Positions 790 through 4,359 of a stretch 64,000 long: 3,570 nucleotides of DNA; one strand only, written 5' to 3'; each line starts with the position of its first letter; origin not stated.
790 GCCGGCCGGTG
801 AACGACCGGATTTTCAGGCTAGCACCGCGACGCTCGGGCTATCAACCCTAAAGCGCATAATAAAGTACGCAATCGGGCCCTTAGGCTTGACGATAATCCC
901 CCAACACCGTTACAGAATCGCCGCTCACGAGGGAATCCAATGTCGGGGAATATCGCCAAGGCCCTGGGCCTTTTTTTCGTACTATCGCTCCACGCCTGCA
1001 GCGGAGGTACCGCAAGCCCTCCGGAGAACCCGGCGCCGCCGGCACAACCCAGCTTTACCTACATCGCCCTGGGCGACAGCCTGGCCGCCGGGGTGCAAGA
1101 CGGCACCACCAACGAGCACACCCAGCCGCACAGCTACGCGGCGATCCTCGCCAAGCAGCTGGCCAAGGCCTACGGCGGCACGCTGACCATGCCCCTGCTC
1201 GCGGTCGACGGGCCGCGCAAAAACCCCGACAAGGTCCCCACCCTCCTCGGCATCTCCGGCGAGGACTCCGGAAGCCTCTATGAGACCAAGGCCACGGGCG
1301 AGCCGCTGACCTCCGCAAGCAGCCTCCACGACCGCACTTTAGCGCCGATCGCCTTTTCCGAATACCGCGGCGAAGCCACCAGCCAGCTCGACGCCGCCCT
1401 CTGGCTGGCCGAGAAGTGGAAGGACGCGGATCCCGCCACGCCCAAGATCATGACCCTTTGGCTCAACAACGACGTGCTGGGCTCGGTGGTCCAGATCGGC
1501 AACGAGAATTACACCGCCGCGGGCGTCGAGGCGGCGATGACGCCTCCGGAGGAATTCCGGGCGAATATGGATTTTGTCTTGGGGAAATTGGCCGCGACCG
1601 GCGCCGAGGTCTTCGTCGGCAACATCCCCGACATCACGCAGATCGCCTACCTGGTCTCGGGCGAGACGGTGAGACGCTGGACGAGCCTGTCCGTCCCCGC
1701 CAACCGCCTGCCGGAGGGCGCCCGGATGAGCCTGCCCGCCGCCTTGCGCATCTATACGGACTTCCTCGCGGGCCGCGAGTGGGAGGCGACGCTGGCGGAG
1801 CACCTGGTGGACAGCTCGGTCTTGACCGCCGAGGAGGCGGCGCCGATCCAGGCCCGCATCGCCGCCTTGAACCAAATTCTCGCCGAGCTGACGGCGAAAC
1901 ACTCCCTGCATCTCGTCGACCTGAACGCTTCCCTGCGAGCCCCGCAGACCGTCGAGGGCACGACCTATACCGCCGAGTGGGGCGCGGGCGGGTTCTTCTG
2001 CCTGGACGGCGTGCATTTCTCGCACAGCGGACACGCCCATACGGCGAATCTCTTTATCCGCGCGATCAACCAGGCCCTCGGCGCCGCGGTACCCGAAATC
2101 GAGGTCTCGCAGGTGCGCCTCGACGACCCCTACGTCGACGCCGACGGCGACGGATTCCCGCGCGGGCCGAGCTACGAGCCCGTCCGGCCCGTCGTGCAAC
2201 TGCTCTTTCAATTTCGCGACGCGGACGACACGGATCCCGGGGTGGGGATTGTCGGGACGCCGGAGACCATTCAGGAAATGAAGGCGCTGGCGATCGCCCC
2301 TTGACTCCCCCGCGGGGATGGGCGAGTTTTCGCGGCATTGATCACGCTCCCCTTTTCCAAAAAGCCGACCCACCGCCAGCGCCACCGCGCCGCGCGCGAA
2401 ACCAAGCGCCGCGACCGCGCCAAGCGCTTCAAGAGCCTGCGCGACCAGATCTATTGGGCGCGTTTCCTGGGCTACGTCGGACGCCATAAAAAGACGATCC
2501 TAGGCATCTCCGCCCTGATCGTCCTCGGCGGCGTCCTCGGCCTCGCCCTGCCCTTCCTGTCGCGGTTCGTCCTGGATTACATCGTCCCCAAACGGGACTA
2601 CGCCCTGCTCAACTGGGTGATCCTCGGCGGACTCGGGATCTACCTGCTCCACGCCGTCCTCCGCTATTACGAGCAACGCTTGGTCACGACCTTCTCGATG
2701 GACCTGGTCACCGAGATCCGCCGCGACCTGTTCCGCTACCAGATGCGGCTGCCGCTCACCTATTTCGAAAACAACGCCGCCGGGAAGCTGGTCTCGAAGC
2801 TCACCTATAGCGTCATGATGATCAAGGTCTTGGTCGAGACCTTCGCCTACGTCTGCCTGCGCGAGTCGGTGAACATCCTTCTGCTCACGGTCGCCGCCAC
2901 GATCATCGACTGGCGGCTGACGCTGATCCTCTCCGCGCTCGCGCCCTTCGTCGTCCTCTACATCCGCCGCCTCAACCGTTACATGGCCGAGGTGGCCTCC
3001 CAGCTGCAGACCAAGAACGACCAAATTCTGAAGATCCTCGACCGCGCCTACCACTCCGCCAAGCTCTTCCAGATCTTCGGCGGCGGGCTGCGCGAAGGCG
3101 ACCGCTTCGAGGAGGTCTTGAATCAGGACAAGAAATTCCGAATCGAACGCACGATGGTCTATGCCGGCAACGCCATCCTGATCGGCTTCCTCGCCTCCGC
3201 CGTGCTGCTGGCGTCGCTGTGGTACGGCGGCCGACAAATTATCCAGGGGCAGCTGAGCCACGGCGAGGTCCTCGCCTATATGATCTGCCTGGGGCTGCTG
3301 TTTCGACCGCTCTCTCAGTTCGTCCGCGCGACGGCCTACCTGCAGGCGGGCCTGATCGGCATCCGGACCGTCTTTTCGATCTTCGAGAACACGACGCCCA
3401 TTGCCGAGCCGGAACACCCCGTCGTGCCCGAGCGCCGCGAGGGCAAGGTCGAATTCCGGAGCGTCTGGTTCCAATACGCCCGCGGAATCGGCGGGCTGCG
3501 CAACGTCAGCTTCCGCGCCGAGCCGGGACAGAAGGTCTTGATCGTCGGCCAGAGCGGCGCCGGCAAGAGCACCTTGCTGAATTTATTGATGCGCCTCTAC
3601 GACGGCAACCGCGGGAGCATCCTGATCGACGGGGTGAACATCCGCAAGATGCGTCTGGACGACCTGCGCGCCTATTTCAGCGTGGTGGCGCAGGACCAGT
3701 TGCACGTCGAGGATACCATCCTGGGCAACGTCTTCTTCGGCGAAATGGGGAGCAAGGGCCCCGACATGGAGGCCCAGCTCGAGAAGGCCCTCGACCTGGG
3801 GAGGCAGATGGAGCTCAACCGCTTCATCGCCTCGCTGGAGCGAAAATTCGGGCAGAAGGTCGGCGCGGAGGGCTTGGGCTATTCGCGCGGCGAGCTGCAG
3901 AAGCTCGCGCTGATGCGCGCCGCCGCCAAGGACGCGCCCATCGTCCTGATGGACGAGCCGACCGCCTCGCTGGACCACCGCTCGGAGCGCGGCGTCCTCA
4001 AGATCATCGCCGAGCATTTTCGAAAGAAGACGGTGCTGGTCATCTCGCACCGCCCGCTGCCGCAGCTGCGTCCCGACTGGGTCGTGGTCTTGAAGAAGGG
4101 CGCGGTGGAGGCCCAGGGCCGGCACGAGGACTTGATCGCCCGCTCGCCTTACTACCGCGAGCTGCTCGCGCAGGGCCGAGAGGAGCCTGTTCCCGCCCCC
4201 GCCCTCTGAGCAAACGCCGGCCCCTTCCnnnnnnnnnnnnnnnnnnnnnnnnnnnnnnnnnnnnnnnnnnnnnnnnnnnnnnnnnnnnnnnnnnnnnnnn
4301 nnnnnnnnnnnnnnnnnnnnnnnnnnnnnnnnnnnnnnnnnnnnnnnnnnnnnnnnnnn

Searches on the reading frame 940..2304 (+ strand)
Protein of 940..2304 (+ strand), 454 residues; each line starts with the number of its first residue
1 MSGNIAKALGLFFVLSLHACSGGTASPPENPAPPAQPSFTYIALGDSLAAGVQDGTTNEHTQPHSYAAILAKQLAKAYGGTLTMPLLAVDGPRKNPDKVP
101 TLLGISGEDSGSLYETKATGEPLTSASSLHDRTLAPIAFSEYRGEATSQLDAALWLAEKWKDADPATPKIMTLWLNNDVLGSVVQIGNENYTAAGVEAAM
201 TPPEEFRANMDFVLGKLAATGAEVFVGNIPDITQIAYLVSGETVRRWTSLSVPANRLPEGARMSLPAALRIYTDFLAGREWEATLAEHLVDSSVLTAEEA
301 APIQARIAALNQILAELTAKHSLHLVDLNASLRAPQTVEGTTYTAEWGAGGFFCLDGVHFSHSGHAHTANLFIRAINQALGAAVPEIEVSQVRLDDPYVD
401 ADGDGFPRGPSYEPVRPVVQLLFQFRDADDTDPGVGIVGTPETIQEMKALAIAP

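Call 52: search_protein_families(library=pfam, proteins=[window:940-2304:+], max_evalue=0.00001)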
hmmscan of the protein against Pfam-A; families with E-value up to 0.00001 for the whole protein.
window:940-2304:+ (454 aa): 1 family
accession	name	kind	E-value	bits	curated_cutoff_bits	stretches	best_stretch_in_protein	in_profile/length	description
PF13472.12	Lipase_GDSL_2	-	2.3e-10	41.7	32.9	0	152-366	47-177/178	GDSL-like Lipase/Acylhydrolase family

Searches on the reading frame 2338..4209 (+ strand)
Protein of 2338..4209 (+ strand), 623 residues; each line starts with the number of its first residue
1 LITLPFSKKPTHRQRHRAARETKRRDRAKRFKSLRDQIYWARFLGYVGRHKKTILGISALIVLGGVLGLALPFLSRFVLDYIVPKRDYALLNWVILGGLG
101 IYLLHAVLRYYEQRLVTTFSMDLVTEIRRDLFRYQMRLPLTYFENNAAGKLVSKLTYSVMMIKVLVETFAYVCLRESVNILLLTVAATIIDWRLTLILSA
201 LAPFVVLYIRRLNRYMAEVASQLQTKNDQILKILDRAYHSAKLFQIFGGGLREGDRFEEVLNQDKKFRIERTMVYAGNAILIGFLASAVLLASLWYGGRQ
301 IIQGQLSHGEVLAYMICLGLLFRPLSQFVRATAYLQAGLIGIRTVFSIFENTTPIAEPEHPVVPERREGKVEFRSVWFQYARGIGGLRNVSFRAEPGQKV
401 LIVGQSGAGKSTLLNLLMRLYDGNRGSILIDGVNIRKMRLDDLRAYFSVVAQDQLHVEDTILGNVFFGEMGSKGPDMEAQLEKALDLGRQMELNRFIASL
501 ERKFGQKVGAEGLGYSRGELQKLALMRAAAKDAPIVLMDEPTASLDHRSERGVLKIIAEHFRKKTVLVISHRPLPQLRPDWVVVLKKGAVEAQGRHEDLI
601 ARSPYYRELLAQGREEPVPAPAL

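Call 52: search_protein_families(library=pfam, proteins=[window:2338-4209:+], max_evalue=0.00001)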
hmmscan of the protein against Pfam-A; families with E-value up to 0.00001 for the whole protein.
window:2338-4209:+ (623 aa): 3 families
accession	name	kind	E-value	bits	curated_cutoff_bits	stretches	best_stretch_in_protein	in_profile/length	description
PF00664.28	ABC_membrane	-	4.7e-34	118.7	28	1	59-325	6-274/274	ABC transporter transmembrane region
PF00005.33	ABC_tran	-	1.7e-26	93.9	25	1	387-543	1-137/137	ABC transporter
PF13304.12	AAA_21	-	1.1e-07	32.7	27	0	483-573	220-300/304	AAA domain, putative AbiEii toxin, Type IV TA system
